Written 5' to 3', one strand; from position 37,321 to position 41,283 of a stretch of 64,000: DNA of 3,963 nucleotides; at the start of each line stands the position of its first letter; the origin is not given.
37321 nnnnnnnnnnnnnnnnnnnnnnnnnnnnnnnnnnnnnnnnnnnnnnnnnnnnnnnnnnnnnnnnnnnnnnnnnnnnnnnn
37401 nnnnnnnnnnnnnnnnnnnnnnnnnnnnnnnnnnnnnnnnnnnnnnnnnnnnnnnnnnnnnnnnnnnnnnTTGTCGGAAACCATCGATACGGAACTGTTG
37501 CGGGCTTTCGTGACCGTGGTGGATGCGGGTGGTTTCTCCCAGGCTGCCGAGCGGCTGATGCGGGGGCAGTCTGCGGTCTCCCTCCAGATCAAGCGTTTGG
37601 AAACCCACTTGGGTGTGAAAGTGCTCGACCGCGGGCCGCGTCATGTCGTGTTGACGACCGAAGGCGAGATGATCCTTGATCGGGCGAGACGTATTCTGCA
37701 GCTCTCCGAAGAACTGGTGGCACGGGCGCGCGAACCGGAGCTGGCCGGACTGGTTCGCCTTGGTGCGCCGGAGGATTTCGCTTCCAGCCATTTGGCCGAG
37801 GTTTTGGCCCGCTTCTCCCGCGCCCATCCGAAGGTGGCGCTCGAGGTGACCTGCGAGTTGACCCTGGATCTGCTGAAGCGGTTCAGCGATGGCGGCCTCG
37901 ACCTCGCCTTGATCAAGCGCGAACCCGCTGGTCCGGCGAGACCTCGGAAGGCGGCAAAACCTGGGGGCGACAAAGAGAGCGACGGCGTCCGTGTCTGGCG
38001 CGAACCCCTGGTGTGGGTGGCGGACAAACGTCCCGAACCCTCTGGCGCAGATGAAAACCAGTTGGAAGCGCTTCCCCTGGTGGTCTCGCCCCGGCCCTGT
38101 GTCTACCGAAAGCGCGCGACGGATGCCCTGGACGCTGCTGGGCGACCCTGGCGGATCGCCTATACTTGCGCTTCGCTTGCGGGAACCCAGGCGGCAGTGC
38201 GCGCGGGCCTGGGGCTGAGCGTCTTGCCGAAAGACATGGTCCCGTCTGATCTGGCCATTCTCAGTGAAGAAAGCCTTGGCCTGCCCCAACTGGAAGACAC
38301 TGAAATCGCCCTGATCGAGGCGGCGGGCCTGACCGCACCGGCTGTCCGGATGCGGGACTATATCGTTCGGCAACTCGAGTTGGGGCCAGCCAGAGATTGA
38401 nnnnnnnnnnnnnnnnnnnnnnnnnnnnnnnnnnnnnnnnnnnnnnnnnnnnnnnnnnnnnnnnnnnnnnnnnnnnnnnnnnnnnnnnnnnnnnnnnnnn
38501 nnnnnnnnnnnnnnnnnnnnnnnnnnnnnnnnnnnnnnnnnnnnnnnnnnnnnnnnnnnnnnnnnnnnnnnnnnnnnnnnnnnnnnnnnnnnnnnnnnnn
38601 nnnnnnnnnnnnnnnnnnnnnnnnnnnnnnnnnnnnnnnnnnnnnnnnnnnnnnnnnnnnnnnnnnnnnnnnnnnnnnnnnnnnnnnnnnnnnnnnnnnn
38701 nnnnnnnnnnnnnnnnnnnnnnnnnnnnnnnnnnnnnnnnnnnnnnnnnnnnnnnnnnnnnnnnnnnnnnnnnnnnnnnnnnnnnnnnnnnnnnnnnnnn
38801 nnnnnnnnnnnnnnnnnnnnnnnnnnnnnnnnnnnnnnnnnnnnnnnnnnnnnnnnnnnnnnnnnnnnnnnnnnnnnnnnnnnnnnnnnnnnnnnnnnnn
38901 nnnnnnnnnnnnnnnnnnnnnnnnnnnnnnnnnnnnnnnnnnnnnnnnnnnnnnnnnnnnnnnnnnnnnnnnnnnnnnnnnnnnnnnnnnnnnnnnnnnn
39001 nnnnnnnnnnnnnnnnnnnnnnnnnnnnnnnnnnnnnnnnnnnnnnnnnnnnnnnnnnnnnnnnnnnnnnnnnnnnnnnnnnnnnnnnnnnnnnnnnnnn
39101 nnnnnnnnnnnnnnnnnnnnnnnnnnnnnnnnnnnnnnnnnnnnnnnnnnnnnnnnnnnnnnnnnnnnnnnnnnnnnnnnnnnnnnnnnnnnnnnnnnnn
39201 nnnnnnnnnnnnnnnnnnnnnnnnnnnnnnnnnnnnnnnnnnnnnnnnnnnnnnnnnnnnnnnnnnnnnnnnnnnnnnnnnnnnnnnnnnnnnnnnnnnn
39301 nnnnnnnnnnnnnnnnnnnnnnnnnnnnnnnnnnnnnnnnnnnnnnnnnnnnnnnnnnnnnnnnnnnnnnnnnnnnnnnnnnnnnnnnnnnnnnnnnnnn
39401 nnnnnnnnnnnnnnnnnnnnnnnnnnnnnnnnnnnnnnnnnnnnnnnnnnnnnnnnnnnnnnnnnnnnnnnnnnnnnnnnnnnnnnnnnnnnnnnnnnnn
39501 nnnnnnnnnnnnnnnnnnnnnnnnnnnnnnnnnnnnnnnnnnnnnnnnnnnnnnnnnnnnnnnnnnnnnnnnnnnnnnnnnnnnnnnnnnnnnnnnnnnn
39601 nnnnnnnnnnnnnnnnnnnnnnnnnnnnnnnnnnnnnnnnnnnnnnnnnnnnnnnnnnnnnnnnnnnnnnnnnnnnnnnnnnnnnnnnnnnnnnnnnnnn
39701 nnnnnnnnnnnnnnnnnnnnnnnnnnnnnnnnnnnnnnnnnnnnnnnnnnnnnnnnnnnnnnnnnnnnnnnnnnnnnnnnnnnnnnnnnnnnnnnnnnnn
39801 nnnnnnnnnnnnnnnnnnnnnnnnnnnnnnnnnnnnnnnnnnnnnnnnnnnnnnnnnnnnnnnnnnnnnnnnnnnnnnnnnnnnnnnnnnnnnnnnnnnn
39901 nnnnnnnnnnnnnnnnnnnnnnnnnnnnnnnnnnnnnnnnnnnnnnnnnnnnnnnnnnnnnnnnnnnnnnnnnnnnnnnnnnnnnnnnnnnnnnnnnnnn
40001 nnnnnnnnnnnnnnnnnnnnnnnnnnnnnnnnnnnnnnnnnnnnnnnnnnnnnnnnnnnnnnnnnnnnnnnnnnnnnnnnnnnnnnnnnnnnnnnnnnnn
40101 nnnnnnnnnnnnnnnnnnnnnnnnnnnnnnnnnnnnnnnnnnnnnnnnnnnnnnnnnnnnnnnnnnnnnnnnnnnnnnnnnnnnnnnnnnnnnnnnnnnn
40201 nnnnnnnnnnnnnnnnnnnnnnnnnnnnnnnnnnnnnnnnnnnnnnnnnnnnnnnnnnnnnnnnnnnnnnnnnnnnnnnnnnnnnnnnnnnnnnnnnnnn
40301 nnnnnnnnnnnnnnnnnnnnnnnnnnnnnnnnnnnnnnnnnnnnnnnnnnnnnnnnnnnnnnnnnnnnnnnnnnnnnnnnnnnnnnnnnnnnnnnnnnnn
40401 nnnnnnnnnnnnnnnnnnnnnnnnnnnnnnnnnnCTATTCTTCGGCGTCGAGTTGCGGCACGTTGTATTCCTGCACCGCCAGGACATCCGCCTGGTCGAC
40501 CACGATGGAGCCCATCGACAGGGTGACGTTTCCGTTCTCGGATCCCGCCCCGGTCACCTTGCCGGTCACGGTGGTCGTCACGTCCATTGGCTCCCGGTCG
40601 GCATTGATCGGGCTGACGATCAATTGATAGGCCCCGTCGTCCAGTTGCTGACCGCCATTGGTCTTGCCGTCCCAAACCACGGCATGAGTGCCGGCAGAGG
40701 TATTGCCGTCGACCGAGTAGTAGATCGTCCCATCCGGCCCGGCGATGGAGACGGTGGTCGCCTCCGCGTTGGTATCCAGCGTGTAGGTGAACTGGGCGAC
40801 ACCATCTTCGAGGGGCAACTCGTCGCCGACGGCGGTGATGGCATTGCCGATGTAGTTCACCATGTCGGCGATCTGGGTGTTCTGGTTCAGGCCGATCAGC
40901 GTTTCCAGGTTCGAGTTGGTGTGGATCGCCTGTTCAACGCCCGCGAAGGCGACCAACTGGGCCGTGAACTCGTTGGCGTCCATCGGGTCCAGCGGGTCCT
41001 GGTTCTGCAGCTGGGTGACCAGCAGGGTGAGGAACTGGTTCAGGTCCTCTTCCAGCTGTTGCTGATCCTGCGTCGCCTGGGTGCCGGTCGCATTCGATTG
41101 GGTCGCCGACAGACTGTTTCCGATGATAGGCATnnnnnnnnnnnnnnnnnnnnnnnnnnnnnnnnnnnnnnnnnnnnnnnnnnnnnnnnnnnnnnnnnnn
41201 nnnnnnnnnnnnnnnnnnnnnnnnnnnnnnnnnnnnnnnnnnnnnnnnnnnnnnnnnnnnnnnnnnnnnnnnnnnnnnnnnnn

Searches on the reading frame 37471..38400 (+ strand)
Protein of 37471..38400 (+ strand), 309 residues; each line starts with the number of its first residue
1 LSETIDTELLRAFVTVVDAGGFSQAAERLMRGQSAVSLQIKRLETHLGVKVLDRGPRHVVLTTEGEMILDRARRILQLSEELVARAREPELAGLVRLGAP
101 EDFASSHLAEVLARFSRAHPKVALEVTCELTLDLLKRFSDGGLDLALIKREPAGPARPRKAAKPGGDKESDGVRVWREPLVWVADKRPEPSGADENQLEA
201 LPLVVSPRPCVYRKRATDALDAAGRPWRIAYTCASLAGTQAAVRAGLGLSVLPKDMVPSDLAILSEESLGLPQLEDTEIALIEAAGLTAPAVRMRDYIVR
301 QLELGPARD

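Call 56: search_protein_families(library=pfam, proteins=[window:37471-38400:+], max_evalue=0.00001)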
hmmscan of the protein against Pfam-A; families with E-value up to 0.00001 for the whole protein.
window:37471-38400:+ (309 aa): 2 families
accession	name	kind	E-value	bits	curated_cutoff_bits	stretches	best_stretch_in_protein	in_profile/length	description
PF03466.25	LysR_substrate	-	6e-29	101.4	28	1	90-282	3-186/209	LysR substrate binding domain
PF00126.33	HTH_1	-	1.3e-19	70.4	26.6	1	8-66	2-60/60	Bacterial regulatory helix-turn-helix protein, lysR family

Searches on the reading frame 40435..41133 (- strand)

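Call 56: search_protein_families(library=pfam, proteins=[window:40435-41133:-], max_evalue=0.00001)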
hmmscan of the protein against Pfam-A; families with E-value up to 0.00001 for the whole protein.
window:40435-41133:- (232 aa): 2 families
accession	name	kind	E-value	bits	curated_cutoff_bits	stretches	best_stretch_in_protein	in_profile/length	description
PF03963.19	FlgD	-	1.4e-20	73.7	27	1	9-77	6-74/75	Flagellar hook capping protein - N-terminal region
PF13860.13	FlgD_ig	-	4.4e-12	46.2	27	1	109-175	6-75/79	FlgD Ig-like domain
